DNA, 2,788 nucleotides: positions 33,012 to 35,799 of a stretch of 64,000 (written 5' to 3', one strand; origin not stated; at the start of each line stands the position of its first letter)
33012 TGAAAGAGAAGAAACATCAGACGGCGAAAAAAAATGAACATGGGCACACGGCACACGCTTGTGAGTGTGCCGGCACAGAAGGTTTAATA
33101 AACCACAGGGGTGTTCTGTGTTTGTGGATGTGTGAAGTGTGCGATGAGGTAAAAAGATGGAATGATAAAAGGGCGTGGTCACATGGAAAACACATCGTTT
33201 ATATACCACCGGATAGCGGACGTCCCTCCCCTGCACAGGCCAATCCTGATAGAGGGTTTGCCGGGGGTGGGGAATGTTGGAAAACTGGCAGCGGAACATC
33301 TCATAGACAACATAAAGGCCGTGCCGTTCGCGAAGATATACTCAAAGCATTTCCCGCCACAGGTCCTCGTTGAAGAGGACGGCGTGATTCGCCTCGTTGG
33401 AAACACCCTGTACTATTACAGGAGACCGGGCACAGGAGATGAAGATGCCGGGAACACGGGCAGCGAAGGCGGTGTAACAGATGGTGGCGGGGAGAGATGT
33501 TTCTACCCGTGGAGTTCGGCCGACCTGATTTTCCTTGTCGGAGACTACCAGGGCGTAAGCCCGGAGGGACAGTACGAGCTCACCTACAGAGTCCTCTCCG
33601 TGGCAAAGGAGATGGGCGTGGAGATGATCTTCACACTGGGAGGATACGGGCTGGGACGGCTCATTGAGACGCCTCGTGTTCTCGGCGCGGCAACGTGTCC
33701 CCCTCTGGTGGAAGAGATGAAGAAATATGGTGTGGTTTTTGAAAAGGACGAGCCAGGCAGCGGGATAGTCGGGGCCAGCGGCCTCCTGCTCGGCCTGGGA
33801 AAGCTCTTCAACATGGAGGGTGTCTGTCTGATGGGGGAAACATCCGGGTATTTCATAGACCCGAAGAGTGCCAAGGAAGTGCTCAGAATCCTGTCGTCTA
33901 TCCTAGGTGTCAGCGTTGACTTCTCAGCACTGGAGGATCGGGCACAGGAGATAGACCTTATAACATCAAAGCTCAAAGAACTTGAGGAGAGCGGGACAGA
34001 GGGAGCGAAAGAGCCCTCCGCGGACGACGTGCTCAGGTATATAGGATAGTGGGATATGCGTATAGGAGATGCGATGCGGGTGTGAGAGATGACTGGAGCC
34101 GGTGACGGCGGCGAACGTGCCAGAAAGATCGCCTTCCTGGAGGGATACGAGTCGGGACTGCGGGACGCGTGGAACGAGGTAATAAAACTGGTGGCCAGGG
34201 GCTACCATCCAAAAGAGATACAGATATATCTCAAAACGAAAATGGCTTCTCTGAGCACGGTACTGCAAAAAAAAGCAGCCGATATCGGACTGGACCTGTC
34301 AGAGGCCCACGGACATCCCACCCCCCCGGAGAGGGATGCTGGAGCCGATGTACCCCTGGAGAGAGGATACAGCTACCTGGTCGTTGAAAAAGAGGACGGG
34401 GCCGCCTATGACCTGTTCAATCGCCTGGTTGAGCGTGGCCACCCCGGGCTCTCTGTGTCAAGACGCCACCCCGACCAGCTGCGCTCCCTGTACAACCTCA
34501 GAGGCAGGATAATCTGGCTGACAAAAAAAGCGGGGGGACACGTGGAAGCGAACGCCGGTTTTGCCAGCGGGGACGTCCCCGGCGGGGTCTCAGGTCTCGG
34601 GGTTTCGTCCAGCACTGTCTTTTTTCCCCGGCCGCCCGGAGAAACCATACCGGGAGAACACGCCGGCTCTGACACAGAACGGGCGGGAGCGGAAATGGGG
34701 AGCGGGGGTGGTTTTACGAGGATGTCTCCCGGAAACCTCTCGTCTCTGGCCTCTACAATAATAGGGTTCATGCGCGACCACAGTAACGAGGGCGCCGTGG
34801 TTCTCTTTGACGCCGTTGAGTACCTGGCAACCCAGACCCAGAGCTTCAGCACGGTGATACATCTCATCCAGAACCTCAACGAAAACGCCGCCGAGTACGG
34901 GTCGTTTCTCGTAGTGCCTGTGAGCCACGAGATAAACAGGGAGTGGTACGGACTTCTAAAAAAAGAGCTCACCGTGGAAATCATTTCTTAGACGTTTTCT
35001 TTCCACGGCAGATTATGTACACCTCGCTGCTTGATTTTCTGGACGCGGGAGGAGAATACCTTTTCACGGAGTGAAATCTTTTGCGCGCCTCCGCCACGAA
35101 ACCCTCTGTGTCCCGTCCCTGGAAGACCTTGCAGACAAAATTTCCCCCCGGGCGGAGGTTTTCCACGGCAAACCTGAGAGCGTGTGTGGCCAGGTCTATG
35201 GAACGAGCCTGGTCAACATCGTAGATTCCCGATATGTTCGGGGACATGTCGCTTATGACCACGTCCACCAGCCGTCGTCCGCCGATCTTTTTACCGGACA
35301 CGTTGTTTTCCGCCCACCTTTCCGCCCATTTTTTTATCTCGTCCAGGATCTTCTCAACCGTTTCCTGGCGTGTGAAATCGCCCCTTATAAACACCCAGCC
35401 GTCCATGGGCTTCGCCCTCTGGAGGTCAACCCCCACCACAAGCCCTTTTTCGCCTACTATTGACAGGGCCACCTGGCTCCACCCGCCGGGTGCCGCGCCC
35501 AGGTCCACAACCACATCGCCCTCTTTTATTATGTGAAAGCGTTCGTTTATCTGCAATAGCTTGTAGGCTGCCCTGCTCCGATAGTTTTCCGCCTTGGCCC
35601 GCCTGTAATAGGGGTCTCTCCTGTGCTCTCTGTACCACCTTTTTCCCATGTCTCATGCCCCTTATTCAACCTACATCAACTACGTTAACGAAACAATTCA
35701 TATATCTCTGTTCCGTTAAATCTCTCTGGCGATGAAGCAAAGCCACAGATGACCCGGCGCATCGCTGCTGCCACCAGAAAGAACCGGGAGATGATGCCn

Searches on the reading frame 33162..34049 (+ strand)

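Call 8: search_protein_families(library=pfam, proteins=[window:33162-34049:+], max_evalue=0.00001)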
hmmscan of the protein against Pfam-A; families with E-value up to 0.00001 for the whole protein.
window:33162-34049:+ (295 aa): 1 family
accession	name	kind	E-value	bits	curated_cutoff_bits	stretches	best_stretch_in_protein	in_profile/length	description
PF09754.15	PAC2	-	2.3e-53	181.7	25.8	1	29-271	1-214/215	PAC2 family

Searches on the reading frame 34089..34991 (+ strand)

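Call 10: search_protein_families(library=pfam, proteins=[window:34089-34991:+], max_evalue=0.00001)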
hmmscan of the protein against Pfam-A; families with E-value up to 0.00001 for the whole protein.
window:34089-34991:+ (300 aa): 1 family
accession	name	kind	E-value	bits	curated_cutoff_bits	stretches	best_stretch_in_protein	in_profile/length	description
PF05763.18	DUF835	-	7.9e-18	65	33.1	1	209-294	53-136/136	Protein of unknown function (DUF835)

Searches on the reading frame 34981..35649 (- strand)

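Call 10: search_protein_families(library=pfam, proteins=[window:34981-35649:-], max_evalue=0.00001)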
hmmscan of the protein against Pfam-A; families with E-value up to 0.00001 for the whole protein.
window:34981-35649:- (222 aa): 1 family
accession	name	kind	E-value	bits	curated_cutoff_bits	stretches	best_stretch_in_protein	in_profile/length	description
PF01728.25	FtsJ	-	1e-62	211.7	24.1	1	23-217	1-181/181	FtsJ-like methyltransferase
